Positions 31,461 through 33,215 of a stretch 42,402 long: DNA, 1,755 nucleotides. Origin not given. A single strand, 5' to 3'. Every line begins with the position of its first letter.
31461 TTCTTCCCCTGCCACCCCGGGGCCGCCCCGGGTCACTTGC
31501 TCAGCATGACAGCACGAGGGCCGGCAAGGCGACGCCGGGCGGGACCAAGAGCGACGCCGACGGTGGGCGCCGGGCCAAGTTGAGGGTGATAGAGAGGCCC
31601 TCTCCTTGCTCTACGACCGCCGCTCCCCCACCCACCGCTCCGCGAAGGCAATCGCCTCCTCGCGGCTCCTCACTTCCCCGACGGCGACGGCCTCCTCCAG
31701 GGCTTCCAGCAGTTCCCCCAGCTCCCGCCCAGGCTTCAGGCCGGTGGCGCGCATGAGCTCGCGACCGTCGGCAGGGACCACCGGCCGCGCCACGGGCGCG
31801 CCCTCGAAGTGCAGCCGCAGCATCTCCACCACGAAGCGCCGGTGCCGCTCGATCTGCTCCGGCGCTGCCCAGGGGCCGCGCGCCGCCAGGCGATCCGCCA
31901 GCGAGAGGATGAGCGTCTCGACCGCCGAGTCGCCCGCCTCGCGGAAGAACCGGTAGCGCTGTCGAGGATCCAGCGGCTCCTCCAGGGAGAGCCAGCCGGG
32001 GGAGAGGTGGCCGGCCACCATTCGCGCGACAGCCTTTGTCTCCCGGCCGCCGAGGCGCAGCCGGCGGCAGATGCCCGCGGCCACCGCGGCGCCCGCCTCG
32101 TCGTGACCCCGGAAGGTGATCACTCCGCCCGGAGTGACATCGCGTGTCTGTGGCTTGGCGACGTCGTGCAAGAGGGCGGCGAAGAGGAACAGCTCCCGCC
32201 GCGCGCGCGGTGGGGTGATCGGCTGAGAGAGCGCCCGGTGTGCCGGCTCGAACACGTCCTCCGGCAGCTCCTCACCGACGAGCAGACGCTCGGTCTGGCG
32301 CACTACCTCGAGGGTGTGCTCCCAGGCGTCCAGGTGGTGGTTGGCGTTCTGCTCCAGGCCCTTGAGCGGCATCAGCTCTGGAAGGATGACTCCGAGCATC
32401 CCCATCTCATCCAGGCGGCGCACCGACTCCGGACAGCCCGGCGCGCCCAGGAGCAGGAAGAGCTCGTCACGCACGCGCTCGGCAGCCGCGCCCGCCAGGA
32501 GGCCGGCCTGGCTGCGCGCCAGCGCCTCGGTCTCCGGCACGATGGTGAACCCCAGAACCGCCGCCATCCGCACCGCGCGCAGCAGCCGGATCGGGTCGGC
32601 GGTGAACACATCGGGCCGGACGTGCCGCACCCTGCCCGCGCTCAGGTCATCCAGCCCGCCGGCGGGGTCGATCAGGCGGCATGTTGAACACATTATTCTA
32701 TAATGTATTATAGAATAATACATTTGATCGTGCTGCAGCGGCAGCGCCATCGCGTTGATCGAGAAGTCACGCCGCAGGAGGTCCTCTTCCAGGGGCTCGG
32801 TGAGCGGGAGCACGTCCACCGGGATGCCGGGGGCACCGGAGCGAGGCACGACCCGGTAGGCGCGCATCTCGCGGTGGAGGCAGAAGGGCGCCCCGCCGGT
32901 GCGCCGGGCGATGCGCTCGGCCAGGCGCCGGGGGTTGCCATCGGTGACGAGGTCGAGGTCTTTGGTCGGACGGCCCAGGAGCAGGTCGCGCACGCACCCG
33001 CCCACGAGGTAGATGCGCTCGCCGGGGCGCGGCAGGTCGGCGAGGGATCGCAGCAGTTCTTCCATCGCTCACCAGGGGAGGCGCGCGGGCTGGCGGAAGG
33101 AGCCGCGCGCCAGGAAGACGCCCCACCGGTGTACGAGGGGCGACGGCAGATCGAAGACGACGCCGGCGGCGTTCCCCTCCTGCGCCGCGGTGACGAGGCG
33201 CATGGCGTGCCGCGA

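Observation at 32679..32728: In-frame 48-nt AT-rich perfect palindrome inserted into the catalytic head of the CCA-adding enzyme gene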

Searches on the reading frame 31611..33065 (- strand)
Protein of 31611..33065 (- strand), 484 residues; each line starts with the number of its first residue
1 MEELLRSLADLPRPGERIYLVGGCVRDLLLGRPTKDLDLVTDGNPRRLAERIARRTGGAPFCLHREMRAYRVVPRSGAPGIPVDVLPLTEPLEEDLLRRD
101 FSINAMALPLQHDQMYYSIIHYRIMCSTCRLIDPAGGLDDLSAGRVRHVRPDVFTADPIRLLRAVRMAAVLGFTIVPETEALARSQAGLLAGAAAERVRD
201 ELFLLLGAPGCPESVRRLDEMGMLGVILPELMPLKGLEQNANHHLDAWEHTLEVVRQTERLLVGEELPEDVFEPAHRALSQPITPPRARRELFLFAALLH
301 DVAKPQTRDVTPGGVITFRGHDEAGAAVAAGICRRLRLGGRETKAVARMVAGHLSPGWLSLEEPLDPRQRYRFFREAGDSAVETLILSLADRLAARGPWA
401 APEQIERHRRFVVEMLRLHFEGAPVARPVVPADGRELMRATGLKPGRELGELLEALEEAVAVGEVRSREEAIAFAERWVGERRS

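Call 9: search_protein_families(library=pfam, proteins=[window:31611-33065:-], max_evalue=0.01)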
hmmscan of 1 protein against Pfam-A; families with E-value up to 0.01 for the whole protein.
window:31611-33065:- (484 aa): 4 families
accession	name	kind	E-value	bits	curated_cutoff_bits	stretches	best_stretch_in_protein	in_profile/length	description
PF01743.26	PolyA_pol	-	2.7e-19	70.2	23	1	18-147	1-126/126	Poly A polymerase head domain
PF01966.28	HD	-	1.6e-12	48.2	22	1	248-395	2-115/116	HD domain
PF12627.12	PolyA_pol_RNAbd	-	2.9e-11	43.4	22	1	172-232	1-61/64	Probable RNA and SrmB- binding site of polymerase A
PF13735.12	tRNA_NucTran2_2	-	5.5e-07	30.1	27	1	433-472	106-145/149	tRNA nucleotidyltransferase domain 2 putative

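Call 10: search_solved_structures(query=window:31611-33065:-, show_alignments=3)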
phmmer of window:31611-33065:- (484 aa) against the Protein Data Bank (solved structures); distinct sequences matched with E-value up to 0.001: 19.
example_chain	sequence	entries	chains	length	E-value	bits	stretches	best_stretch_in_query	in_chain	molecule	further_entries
3wfo_A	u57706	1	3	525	2.5e-50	175.1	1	12-477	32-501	Poly A polymerase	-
3wfp_A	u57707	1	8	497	1.9e-41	145.8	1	12-395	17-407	Poly A polymerase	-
3wfr_E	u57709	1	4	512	2.1e-41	145.7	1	12-395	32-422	Poly A polymerase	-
3wfq_E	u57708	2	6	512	2.1e-41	145.7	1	12-395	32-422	Poly A polymerase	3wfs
4wby_A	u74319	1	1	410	3.1e-21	79.2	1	2-206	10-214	Poly A polymerase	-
1vfg_A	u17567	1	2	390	1.6e-20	76.8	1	14-206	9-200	poly A polymerase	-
4wbz_A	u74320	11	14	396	1.8e-20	76.7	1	14-206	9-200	Poly A polymerase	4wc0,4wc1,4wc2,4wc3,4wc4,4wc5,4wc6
1miv_A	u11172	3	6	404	1.9e-20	76.6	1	3-231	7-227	tRNA CCA-adding enzyme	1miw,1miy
3h37_A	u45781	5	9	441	4.9e-16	62.1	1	17-232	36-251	TRNA nucleotidyl transferase-related protein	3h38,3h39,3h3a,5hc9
3aqm_A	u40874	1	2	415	5.2e-16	62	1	4-229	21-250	Poly(A) polymerase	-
6ibp_A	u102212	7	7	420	6.1e-16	61.7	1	8-221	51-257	CCA-adding enzyme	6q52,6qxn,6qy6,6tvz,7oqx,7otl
7otr_A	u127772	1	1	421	6.2e-16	61.7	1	8-221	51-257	CCA-adding protein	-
3aqk_A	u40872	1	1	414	1.9e-15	60.2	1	4-221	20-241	Poly(A) polymerase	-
3aql_A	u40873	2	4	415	1.9e-15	60.1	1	4-221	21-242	Poly(A) polymerase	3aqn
9kma_A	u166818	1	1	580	1.2e-08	37.7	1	136-228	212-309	Polynucleotide adenylyltransferase family protein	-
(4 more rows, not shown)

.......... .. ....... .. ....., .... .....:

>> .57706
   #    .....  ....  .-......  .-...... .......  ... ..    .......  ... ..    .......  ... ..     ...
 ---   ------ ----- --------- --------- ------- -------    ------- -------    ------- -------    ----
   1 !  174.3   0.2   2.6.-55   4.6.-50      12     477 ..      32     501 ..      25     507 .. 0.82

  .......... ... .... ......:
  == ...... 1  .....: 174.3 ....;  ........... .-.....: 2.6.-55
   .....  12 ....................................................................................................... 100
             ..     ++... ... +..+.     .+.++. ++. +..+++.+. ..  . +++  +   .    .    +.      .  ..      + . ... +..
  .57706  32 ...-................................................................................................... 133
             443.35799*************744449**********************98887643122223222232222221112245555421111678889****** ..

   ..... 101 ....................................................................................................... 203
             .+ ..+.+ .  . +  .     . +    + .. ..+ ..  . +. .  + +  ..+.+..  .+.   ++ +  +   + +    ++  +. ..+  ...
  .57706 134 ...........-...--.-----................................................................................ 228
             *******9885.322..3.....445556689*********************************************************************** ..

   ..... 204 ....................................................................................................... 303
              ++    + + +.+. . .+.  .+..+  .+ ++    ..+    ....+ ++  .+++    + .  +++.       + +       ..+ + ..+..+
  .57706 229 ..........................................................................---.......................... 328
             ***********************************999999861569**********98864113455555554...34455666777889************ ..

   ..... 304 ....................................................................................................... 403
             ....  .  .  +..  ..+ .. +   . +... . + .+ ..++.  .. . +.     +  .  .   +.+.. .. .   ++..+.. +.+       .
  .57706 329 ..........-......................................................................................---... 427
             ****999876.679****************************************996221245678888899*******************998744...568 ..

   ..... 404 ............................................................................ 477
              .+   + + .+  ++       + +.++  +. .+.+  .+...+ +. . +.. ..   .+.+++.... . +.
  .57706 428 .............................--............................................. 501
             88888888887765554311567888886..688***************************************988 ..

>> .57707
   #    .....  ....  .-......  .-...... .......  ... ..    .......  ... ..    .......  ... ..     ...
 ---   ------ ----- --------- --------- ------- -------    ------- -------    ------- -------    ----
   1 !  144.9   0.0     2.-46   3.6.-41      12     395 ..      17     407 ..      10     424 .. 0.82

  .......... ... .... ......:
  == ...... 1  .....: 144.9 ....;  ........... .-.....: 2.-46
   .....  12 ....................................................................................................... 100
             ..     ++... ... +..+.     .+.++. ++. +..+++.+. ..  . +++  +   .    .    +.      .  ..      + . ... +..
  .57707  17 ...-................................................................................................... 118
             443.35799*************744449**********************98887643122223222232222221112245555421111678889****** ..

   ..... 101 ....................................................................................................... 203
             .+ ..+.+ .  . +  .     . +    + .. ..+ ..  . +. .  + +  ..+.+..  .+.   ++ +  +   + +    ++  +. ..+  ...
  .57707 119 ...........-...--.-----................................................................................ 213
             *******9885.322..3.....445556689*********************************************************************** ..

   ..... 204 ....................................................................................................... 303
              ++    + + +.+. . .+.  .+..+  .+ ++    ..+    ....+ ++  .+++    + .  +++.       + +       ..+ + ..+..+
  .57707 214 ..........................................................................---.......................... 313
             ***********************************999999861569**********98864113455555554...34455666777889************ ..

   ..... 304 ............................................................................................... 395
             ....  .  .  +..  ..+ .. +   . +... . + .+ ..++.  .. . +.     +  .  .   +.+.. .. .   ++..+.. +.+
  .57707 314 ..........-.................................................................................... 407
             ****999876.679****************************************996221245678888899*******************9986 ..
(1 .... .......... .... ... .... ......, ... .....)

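Call 11: find_homologous_proteins(query=window:31611-33065:-)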
Query window:31611-33065:- (484 aa): 3914 proteins with E <= 0.001 among 8000 candidates; the best 120 are listed.
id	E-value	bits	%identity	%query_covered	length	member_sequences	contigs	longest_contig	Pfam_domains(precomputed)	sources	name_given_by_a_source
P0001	0.0e+0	1067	100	100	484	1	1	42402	PF01743.27,PF12627.13,PF01966.29,PF13735.13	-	-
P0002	1.3e-185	636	65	100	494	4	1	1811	PF01743.27,PF12627.13,PF01966.29,PF13735.13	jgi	jgi:poly(A) polymerase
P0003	2.3e-180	619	64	98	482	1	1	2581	PF01743.27,PF12627.13,PF01966.29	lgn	-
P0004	1.6e-174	600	61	100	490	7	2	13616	PF01743.27,PF12627.13,PF01966.29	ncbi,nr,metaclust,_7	ncbi:MAG: CCA tRNA nucleotidyltransferase [Armatimonadetes bacterium]|nr:CCA tRNA nucleotidyltransfe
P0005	4.1e-174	598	61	98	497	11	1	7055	PF01743.27,PF12627.13,PF01966.29,PF13735.13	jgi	jgi:tRNA nucleotidyltransferase/poly(A) polymerase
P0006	1.6e-163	563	59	98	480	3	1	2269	PF01743.27,PF12627.13,PF01966.29,PF13735.13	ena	-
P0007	7.7e-90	320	42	99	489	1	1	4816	PF01743.27,PF12627.13,PF01966.29,PF13735.13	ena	-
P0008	7.9e-90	320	42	96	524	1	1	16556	PF01743.27,PF12627.13,PF01966.29,PF13735.13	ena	-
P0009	2.4e-88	315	42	96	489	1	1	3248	PF01743.27,PF12627.13,PF01966.29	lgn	-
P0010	2.7e-88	315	40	96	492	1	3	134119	PF01743.27,PF12627.13,PF01966.29,PF13735.13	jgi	jgi:poly(A) polymerase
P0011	1.0e-87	313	41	96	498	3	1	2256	PF01743.27,PF12627.13,PF01966.29,PF13735.13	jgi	-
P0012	1.1e-87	313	40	97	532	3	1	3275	PF01743.27,PF12627.13,PF01966.29,PF13735.13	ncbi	-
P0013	1.8e-87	313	44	96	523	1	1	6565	PF01743.27,PF12627.13,PF01966.29,PF13735.13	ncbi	ncbi:MAG: CCA tRNA nucleotidyltransferase [Dehalococcoidia bacterium]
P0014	2.4e-87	312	41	96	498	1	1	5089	PF01743.27,PF12627.13,PF01966.29,PF13735.13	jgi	-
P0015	5.1e-87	311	41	97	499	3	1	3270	PF01743.27,PF12627.13,PF01966.29,PF13735.13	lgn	-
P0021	7.3e-86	307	42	95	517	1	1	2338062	PF01743.27,PF12627.13,PF01966.29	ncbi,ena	-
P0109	3.6e-80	288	41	98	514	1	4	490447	PF01743.27,PF12627.13,PF01966.29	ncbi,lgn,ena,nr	ncbi:MAG: HD domain-containing protein [Chloroflexota bacterium]|nr:HD domain-containing protein [Ch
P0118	9.1e-80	287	39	98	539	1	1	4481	PF01743.27,PF12627.13,PF01966.29,PF13735.13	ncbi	-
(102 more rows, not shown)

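Call 15: find_encoding_contigs(protein=P0004, flank=6000, max_places=3)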
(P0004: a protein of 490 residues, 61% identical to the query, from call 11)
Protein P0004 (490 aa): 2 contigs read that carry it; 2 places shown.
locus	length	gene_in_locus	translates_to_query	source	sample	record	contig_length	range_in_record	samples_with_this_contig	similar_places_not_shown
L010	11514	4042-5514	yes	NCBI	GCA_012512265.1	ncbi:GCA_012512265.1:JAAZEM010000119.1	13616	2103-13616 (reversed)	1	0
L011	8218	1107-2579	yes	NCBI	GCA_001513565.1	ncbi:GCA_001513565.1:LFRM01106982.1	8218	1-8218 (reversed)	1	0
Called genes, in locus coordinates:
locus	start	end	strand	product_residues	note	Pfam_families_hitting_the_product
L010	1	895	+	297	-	PF02782:FGGY_C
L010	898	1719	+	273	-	PF01209:Ubie_methyltran, PF05175:MTS (weak), PF05401:NodS (weak), PF13489:Methyltransf_23, PF13847:Methyltransf_31, PF08241:Methyltransf_11, PF08242:Methyltransf_12, PF13649:Methyltransf_25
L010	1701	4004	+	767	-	PF02638:GHL10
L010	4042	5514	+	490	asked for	PF01743:PolyA_pol, PF12627:PolyA_pol_RNAbd, PF01966:HD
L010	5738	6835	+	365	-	PF08529:NusA_N, PF07650:KH_2 (faint), PF00575:S1 (weak), PF13184:KH_NusA_1st, PF26594:KH_NusA_2nd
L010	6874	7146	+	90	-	PF04296:YlxR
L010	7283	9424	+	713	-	PF02421:FeoB_N (faint), PF04760:IF2_N, PF00009:GTP_EFTU, PF01926:MMR_HSR1, PF22042:EF-G_D2, PF11987:IF-2, PF03144:GTP_EFTU_D2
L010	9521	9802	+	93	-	PF04456:DUF503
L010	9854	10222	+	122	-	PF02033:RBFA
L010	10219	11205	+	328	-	PF01368:DHH, PF02272:DHHA1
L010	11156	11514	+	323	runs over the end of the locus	PF01509:TruB_N, PF16198:TruB_C_2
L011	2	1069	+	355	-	?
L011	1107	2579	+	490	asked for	PF01743:PolyA_pol, PF12627:PolyA_pol_RNAbd, PF01966:HD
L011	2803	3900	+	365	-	PF08529:NusA_N, PF07650:KH_2 (faint), PF00575:S1 (weak), PF13184:KH_NusA_1st, PF26594:KH_NusA_2nd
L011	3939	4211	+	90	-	PF04296:YlxR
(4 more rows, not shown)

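Call 17: find_encoding_contigs(protein=P0002, flank=3000, max_places=2)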
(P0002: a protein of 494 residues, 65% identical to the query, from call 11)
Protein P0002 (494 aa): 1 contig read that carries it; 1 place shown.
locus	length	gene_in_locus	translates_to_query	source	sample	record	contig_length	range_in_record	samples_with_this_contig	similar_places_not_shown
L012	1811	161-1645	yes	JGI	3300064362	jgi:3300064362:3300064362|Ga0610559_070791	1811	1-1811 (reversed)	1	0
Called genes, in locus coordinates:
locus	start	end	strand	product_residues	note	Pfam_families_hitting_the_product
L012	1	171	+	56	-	?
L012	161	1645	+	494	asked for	PF01743:PolyA_pol, PF12627:PolyA_pol_RNAbd, PF13735:tRNA_NucTran2_2 (faint), PF01966:HD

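Call 18: find_encoding_contigs(protein=P0003, flank=3000, max_places=2)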
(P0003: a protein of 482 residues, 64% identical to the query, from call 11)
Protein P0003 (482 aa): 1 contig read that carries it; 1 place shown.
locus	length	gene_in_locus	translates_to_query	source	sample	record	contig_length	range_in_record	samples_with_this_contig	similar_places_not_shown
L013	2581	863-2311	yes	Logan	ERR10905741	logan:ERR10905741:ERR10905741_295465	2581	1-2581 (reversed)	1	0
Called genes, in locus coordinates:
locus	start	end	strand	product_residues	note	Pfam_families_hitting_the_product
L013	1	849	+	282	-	?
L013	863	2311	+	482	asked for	PF01743:PolyA_pol, PF12627:PolyA_pol_RNAbd, PF01966:HD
